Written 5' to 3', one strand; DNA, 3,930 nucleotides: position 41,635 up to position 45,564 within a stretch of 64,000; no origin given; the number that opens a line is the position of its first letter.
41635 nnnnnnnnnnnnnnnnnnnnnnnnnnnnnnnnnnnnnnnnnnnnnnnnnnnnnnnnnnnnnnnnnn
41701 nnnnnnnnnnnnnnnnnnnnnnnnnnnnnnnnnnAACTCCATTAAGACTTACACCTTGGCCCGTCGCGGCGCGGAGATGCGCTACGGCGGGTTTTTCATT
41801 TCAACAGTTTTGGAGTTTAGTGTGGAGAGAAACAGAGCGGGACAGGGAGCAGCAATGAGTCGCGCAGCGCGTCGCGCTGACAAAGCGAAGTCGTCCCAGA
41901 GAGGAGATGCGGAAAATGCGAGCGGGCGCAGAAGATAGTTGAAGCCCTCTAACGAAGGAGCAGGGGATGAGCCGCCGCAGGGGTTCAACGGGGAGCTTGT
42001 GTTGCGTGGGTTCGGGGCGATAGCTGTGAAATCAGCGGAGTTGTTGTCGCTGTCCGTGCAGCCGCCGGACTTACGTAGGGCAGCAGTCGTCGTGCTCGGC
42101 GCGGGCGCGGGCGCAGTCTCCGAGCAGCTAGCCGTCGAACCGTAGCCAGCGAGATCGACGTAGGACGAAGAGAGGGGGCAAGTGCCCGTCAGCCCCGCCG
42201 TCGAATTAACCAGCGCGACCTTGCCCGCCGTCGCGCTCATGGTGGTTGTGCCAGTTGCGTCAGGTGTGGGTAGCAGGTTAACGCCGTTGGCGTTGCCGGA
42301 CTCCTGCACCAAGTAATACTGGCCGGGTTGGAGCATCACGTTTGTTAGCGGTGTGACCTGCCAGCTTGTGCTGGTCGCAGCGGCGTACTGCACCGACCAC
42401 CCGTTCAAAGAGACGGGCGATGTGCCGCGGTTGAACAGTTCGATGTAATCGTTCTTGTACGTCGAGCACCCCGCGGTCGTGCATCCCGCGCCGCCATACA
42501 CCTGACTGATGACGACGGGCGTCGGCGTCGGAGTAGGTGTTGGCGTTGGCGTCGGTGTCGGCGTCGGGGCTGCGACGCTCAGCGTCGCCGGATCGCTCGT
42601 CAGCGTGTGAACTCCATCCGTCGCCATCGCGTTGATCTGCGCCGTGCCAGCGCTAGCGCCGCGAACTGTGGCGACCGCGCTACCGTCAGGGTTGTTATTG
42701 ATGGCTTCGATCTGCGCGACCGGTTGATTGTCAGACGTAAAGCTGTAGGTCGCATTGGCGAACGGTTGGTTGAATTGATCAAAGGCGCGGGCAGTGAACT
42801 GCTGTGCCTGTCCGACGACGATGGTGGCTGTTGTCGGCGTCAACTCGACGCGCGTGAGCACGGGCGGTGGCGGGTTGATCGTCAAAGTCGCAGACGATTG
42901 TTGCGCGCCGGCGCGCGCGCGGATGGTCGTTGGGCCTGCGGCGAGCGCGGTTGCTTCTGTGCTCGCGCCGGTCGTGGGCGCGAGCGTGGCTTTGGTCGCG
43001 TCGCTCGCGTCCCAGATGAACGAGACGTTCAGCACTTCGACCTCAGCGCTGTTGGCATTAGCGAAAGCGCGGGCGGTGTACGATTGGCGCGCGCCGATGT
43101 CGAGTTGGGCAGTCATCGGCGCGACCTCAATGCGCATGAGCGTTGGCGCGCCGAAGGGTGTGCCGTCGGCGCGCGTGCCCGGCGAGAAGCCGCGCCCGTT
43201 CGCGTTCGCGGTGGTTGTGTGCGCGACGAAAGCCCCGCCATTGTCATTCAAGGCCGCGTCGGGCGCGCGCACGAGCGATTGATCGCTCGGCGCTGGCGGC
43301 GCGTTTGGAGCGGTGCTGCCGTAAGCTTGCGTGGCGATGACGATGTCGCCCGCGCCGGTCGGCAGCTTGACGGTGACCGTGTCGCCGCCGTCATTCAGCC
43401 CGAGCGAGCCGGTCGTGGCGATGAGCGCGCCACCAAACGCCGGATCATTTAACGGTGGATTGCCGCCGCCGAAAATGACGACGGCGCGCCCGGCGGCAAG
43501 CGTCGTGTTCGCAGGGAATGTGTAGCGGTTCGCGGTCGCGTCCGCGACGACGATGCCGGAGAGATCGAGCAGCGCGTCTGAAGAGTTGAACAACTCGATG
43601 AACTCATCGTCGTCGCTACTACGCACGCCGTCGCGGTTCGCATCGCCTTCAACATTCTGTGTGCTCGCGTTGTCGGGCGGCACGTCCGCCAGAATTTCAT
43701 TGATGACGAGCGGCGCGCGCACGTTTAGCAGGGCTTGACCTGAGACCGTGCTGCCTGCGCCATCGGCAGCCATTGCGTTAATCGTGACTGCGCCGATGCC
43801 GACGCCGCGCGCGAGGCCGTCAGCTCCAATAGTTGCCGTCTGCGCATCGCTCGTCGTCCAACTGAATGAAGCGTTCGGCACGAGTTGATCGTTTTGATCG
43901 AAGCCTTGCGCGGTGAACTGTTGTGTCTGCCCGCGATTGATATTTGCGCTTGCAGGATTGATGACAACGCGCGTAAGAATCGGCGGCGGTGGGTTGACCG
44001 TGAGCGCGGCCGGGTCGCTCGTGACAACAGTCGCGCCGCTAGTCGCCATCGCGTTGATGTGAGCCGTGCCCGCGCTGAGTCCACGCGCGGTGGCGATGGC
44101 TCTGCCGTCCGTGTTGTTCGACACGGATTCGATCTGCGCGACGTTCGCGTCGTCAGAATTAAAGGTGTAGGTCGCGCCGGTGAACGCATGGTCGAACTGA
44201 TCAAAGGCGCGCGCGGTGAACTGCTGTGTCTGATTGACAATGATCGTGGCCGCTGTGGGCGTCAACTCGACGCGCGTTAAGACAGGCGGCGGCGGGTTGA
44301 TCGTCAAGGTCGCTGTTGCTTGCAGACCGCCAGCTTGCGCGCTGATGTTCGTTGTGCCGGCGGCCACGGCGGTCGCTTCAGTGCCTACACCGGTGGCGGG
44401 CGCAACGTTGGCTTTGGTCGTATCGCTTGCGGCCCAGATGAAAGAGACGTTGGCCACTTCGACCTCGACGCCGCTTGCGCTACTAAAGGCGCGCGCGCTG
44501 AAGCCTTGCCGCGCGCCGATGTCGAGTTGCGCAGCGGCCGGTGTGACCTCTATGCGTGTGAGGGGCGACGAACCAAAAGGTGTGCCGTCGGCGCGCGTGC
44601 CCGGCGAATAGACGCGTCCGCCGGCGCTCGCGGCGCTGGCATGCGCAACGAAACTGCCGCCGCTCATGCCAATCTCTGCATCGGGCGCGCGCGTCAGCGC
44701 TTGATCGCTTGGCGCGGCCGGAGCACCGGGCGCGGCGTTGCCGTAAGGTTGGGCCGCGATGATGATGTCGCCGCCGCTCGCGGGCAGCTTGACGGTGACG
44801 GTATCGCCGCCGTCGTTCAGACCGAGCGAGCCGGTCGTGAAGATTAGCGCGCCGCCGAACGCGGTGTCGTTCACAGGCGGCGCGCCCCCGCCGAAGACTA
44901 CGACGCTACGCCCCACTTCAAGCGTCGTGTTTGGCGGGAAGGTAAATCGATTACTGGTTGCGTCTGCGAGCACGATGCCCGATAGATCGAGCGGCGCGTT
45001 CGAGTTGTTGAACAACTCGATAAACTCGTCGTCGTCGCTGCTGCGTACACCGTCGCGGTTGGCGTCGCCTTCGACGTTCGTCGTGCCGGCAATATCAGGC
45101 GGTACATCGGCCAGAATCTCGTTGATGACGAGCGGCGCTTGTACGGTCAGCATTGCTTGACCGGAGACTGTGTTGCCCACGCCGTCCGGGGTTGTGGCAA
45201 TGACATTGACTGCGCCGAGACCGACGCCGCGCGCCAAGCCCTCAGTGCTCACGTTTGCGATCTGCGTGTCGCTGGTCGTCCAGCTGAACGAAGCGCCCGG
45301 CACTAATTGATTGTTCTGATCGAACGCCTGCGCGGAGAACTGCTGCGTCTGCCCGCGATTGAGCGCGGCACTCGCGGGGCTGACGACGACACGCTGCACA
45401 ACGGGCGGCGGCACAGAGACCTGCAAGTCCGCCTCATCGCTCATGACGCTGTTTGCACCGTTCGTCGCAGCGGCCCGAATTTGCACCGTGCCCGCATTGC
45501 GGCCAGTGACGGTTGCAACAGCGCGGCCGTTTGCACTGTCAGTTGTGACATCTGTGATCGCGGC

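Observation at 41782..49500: Giant LTD/Big_2 surface protein gene contains at least 3 near-identical 1.42-kb tandem repeats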

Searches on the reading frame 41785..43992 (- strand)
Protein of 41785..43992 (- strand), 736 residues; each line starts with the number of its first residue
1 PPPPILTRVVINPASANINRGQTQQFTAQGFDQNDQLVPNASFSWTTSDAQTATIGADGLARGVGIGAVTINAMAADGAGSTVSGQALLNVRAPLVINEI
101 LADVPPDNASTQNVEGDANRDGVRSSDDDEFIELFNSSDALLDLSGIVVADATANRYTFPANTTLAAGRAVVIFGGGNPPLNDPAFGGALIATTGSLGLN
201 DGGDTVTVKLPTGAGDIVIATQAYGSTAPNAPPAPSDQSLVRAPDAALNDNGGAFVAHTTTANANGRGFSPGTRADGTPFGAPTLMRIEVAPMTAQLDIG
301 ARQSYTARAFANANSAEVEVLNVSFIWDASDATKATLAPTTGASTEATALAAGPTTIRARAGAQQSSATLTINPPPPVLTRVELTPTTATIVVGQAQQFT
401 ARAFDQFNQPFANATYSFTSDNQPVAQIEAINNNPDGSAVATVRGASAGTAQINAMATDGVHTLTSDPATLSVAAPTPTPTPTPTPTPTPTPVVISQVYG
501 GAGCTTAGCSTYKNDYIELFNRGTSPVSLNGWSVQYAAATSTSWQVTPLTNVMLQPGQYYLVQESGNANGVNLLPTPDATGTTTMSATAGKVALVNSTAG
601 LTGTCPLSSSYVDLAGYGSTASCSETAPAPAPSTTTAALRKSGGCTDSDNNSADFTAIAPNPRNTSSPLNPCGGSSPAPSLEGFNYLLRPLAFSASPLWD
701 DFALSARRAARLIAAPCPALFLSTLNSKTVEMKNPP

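Call 40: find_homologous_proteins(query=window:41785-43992:-, max_evalue=1e-30)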
Query window:41785-43992:- (736 aa): 191 proteins with E <= 1e-30 among 8000 candidates; the best 120 are listed.
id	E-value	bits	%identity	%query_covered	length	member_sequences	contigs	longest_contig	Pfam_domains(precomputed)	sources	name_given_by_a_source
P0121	0.0e+0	1100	61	72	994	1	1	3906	PF00932.26,PF02369.23,PF02368.25,PF26918.1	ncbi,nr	ncbi:MAG: lamin tail domain-containing protein, partial [Acidobacteria bacterium]|nr:lamin tail doma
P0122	2.4e-297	1006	54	64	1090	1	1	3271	PF26182.1,PF00932.26,PF02368.25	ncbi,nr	ncbi:MAG: large repetitive protein, partial [Acidobacteriota bacterium]|nr:large repetitive protein 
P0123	1.9e-282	957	66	64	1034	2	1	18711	PF00932.26,PF02369.23,PF02368.25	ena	-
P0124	1.3e-253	862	57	89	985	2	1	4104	PF00932.26,PF02369.23,PF02368.25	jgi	jgi:hypothetical protein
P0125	2.4e-244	831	81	54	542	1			PF00932.26,PF02368.25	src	-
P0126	5.3e-216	737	56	65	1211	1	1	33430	PF26182.1,PF00932.26,PF02369.23,PF02368.25,PF26918.1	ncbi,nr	ncbi:MAG: large repetitive protein, partial [Pyrinomonadaceae bacterium]|nr:large repetitive protein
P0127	7.2e-215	733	57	65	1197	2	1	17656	PF26182.1,PF00932.26,PF02369.23,PF02368.25,PF26918.1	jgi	jgi:hypothetical protein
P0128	1.4e-213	729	82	53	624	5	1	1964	PF00932.26,PF02368.25,PF26918.1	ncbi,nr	ncbi:MAG TPA: lamin tail domain-containing protein, partial [Pyrinomonadaceae bacterium]|nr:lamin ta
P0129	2.3e-212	725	55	65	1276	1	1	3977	PF26182.1,PF00932.26,PF02369.23,PF02368.25,PF26918.1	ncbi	ncbi:MAG TPA: lamin tail domain-containing protein, partial [Pyrinomonadaceae bacterium]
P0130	5.2e-209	714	52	77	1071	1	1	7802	PF00932.26,PF02369.23,PF02368.25,PF26918.1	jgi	jgi:uncharacterized protein YjdB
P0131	7.4e-207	707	56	50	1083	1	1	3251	PF00932.26,PF02369.23,PF02368.25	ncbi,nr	ncbi:MAG: lamin tail domain-containing protein, partial [Acidobacteriota bacterium]|nr:lamin tail do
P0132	1.3e-198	680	60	58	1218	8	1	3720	PF26182.1,PF00932.26,PF22359.3,PF02368.25,PF26918.1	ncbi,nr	ncbi:MAG: Ig-like domain-containing protein, partial [Acidobacteria bacterium]|nr:Ig-like domain-con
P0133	2.0e-189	649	44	89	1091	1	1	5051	PF26182.1,PF00932.26,PF02368.25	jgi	jgi:hypothetical protein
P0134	3.7e-188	645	47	89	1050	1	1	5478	PF26182.1,PF00932.26,PF02369.23,PF02368.25,PF26918.1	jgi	jgi:uncharacterized protein YjdB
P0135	2.9e-183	629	49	72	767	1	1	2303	PF26182.1,PF00932.26,PF02369.23,PF02368.25,PF26918.1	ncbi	ncbi:MAG: Ig-like domain-containing protein, partial [Pyrinomonadaceae bacterium]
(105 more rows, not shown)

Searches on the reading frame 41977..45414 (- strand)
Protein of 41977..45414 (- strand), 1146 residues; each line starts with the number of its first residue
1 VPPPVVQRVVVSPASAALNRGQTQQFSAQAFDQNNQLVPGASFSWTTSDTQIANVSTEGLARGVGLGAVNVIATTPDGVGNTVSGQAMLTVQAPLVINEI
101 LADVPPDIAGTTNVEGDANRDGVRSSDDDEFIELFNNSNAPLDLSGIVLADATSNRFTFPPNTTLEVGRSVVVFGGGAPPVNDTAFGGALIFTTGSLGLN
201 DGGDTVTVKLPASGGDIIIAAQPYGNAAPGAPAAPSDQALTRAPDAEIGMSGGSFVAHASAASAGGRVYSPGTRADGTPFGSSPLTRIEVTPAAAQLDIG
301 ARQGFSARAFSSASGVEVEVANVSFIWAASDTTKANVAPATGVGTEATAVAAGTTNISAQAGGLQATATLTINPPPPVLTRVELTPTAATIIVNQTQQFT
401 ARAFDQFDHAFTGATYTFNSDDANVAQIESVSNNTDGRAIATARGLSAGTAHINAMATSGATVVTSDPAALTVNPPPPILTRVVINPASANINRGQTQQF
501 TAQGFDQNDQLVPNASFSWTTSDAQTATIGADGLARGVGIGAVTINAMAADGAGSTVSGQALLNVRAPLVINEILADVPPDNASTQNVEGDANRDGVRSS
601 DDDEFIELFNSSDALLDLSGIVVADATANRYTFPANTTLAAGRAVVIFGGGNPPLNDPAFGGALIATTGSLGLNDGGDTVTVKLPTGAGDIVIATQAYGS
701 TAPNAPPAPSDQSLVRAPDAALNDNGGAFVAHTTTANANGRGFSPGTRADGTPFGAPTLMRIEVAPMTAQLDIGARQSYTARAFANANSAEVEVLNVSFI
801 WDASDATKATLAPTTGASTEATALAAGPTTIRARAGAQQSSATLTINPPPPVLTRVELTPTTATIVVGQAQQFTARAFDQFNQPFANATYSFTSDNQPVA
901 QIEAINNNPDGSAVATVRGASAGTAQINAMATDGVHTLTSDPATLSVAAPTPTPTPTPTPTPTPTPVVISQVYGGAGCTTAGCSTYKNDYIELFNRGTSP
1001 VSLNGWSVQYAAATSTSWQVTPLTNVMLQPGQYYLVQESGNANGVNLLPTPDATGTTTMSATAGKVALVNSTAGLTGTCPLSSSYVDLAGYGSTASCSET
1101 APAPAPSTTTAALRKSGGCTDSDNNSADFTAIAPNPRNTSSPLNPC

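Call 46: search_solved_structures(query=window:41977-45414:-, max_evalue=0.01)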
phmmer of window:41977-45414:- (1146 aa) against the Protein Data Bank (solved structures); distinct sequences matched with E-value up to 0.01: 3.
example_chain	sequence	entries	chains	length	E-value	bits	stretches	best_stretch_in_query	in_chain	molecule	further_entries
8gyr_A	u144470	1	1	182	2.5e-08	35.5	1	378-551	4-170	Leptospira Immunoglobulin-like protein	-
8gyr_B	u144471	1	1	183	2.6e-08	35.4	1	378-551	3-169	LigA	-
7quz_AAA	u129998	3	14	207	6.1e-05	24.3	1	7-95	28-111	Beta-1,3-glucanase bglH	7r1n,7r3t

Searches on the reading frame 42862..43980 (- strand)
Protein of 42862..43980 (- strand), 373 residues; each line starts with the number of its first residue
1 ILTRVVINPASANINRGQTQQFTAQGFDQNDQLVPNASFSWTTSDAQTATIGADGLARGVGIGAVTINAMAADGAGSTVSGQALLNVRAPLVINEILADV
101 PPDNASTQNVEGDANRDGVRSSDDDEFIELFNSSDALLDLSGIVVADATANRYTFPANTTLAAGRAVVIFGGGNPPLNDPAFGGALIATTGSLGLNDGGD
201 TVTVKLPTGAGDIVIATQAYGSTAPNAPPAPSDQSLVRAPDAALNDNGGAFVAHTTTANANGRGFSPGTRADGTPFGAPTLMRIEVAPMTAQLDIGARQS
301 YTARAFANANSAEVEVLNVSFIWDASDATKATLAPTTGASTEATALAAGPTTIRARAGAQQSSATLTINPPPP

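Call 56: predict_structure(alignment_id=A1)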
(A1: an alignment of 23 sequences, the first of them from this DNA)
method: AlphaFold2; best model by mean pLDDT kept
length: 373 residues; sequences in the alignment: 23
mean_pLDDT: 91.7   pTM: 0.87
mean pLDDT of the five models: 91.7, 90.9, 90.3, 89.5, 82.4
residues with pLDDT >= 90: 281; 70-90: 71; 50-70: 20; < 50: 1
segments of 3 or more residues with pLDDT < 50: none
pLDDT, mean of each block of 10 residues (from residue 1): 96 98 97 95 97 98 98 94 98 89 54 84 92 97 95 97 97 91 94 84 93 93 65 78 93 86 89 92 97 97 94 93 96 92 98 95 97 82
secondary structure, 60 per line:
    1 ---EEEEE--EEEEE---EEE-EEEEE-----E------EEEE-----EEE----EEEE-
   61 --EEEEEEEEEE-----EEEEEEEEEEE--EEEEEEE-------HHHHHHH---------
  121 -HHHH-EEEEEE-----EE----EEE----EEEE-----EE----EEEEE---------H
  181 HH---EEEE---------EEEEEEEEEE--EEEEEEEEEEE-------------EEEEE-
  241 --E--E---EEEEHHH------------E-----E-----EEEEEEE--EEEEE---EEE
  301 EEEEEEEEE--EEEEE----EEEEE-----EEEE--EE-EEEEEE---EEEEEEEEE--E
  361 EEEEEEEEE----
elements in order: E4-8 E11-15 E19-21 E23-27 E40-43 E49-51 E56-59 E63-72 E78-88 E91-97 H105-111 H122-125 E127-132 E144-146 E151-154 E166-170 E186-189 E199-208 E211-221 E235-239 E250-253 E281-287 E290-294 E298-309 E312-316 E321-325 E331-334 E340-345 E349-357 E360-369
